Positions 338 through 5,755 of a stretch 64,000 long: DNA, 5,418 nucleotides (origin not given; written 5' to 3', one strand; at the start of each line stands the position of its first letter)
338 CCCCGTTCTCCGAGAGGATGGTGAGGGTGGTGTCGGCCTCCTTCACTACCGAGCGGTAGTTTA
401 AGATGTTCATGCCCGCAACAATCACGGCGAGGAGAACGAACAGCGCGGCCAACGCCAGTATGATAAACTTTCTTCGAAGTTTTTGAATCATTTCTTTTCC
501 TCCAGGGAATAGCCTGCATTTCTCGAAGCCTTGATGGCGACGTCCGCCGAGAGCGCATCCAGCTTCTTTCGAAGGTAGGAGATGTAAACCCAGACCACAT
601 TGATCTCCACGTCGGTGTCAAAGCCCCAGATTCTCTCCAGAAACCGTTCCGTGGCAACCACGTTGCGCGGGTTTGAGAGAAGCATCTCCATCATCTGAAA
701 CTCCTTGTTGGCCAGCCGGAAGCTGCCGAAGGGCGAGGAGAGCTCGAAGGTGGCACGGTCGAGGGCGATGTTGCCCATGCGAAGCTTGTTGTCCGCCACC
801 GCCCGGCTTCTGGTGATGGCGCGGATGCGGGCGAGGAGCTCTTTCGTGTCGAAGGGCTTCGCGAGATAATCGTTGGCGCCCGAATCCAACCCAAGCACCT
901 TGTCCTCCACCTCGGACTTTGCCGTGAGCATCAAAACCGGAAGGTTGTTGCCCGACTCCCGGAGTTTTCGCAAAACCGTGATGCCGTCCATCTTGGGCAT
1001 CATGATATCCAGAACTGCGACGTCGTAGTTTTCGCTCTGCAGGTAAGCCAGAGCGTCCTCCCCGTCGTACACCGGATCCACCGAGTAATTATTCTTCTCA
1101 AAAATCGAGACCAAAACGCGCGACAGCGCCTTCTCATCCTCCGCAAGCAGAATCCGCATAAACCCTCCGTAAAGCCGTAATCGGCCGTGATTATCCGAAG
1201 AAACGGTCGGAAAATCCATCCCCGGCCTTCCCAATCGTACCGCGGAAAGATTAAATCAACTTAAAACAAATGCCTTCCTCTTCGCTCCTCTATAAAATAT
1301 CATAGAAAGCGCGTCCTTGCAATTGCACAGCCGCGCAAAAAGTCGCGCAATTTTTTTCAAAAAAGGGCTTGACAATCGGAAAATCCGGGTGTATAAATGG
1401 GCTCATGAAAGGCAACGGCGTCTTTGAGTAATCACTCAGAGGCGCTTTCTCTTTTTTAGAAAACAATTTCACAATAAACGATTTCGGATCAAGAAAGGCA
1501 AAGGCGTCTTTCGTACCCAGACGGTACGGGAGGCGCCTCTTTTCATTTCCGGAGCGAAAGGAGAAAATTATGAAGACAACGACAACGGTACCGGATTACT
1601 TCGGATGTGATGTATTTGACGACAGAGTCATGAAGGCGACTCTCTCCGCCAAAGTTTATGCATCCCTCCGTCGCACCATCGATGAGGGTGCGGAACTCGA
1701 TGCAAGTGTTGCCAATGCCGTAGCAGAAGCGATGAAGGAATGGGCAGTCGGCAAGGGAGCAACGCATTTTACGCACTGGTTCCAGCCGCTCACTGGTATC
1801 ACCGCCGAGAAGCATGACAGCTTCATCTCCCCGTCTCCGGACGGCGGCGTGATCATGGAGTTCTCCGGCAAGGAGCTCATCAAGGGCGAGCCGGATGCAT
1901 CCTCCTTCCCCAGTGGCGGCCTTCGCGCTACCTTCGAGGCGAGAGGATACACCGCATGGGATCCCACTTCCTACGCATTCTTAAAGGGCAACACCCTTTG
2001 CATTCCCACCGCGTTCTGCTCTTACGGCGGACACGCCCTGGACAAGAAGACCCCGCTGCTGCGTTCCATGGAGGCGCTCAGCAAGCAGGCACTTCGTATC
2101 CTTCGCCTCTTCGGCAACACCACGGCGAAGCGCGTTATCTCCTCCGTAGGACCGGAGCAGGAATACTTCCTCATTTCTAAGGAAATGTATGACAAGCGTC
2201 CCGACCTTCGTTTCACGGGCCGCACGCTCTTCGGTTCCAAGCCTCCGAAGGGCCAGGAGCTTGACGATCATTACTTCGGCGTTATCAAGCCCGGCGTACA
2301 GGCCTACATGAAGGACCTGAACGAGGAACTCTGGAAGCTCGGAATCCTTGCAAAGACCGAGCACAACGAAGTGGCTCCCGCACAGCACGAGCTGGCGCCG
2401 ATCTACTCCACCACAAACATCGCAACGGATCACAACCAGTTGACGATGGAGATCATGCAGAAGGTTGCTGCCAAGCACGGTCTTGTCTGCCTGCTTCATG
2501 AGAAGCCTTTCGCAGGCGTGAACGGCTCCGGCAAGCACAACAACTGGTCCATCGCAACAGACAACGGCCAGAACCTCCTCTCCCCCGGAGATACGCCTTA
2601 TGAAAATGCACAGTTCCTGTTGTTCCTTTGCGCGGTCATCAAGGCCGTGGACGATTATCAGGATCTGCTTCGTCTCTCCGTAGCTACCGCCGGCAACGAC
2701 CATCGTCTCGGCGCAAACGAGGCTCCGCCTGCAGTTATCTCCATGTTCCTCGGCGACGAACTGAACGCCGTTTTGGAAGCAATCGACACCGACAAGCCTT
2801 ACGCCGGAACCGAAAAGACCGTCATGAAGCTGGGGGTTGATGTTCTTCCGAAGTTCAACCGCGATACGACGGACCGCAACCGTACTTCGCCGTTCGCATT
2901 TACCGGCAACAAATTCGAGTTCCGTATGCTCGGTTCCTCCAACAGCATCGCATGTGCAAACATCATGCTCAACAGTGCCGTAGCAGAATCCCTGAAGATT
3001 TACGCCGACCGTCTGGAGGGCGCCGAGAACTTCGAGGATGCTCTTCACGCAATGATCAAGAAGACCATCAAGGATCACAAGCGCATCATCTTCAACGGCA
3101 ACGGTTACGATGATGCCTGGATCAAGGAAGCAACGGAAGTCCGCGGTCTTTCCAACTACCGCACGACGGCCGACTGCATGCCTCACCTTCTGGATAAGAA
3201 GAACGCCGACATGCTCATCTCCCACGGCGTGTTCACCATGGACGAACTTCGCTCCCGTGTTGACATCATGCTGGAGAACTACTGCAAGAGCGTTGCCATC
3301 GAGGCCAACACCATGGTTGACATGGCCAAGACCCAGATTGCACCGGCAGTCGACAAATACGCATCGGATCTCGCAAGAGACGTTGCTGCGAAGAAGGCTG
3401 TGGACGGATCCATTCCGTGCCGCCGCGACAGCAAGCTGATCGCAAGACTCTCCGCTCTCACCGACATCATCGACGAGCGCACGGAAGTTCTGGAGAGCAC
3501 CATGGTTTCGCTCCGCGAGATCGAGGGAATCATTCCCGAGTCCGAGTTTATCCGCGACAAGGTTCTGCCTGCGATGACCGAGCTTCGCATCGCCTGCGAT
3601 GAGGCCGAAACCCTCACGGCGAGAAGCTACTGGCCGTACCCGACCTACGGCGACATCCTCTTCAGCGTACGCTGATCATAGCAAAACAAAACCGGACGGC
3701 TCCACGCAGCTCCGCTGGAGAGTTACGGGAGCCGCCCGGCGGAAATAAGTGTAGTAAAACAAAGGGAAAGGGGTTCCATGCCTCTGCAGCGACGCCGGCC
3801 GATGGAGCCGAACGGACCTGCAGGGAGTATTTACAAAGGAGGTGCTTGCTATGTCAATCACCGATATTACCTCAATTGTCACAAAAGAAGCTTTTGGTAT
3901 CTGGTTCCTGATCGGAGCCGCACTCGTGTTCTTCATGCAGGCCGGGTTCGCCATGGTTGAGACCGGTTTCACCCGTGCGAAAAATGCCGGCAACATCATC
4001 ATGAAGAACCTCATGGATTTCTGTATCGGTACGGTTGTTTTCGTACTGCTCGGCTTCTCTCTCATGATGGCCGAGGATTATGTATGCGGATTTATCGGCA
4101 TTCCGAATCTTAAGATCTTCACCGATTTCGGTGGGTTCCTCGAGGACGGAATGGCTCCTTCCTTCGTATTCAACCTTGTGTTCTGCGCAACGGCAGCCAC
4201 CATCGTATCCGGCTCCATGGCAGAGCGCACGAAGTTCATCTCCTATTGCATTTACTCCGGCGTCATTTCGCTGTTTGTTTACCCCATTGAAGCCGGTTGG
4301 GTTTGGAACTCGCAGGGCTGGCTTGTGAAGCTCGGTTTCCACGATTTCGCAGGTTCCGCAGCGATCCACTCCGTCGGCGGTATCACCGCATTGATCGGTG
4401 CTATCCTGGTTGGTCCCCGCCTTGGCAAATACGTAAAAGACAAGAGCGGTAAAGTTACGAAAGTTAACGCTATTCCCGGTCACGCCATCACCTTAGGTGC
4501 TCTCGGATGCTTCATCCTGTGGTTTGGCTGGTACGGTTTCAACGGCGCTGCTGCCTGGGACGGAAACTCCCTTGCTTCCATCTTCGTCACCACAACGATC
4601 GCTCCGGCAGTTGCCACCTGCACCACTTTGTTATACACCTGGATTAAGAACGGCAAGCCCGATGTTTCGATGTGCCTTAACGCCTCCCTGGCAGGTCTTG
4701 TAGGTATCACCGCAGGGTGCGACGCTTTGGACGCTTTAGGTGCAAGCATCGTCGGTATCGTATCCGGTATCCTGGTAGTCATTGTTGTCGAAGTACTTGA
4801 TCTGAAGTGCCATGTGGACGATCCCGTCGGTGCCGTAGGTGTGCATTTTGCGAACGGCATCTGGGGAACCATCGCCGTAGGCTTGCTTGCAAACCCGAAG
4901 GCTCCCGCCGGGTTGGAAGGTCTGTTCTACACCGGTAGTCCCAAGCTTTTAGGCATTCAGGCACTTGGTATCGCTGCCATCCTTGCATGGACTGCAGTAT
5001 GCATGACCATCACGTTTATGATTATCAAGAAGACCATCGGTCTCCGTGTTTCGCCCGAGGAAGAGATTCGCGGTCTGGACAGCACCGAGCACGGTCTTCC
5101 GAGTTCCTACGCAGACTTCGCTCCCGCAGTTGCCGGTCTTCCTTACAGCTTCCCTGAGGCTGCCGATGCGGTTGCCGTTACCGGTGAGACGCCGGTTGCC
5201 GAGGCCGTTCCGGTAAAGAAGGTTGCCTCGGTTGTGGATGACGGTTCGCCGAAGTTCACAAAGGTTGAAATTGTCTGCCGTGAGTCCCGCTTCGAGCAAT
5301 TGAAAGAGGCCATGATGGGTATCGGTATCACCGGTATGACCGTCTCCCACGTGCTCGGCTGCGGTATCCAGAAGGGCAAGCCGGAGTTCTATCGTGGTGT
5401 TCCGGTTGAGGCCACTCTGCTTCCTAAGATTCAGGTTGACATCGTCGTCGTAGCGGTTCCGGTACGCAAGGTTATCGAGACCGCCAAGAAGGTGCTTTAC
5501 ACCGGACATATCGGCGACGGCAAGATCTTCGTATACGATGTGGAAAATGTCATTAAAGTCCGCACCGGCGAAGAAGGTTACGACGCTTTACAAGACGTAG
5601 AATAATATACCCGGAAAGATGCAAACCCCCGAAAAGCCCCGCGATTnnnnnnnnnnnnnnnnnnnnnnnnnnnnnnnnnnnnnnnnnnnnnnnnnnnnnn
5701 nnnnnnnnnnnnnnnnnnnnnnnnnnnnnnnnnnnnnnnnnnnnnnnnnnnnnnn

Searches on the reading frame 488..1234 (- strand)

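Call 80: search_protein_families(library=pfam, proteins=[window:488-1234:-], max_evalue=0.00001)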
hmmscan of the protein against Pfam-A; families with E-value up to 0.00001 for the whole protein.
window:488-1234:- (248 aa): 2 families
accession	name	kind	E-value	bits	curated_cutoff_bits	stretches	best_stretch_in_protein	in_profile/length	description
PF00072.30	Response_reg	-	9.2e-33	113.2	30.2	1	28-138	1-111/111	Response regulator receiver domain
PF00486.34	Trans_reg_C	-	6.4e-19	68.2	26.2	1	173-244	5-77/77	Transcriptional regulatory protein, C terminal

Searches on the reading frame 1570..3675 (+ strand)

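Call 80: search_protein_families(library=pfam, proteins=[window:1570-3675:+], max_evalue=0.00001)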
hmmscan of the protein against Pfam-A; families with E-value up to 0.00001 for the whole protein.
window:1570-3675:+ (701 aa): 3 families
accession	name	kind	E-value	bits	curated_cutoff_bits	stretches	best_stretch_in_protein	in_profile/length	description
PF12437.13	GSIII_N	-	1.6e-79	265.6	25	1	9-166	3-160/160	Glutamine synthetase type III N terminal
PF18318.6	Gln-synt_C-ter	-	2.2e-39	134.3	22.7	1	491-609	1-118/118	Glutamine synthetase C-terminal domain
PF00120.29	Gln-synt_C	-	5.5e-20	72.1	24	1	191-351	22-178/344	Glutamine synthetase, catalytic domain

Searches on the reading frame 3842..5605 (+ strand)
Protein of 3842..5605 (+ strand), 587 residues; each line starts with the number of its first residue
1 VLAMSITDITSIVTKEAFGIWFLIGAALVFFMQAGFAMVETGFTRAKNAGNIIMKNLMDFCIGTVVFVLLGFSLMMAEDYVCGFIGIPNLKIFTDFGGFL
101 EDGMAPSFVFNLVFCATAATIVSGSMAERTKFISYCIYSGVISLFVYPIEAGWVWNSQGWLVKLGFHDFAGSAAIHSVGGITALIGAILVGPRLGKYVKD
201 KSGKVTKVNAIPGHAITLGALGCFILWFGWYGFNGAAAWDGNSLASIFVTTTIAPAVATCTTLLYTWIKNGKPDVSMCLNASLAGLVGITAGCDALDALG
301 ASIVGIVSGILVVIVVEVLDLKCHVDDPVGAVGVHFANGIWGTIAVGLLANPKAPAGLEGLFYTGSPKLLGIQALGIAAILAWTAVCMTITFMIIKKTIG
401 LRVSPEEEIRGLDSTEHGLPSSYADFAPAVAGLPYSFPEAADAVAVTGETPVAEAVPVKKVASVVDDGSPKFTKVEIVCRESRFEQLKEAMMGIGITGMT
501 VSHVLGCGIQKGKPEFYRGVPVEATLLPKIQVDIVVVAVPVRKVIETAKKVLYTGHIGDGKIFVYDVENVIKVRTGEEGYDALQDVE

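Call 80: search_protein_families(library=pfam, proteins=[window:3842-5605:+], max_evalue=0.00001)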
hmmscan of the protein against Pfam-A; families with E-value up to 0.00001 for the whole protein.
window:3842-5605:+ (587 aa): 2 families
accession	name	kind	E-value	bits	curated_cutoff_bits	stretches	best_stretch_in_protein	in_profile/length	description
PF00909.26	Ammonium_transp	-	1.6e-118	396.3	23.2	1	20-418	1-395/399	Ammonium Transporter Family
PF00543.27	P-II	-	4.1e-22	78.9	25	1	473-577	2-102/102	Nitrogen regulatory protein P-II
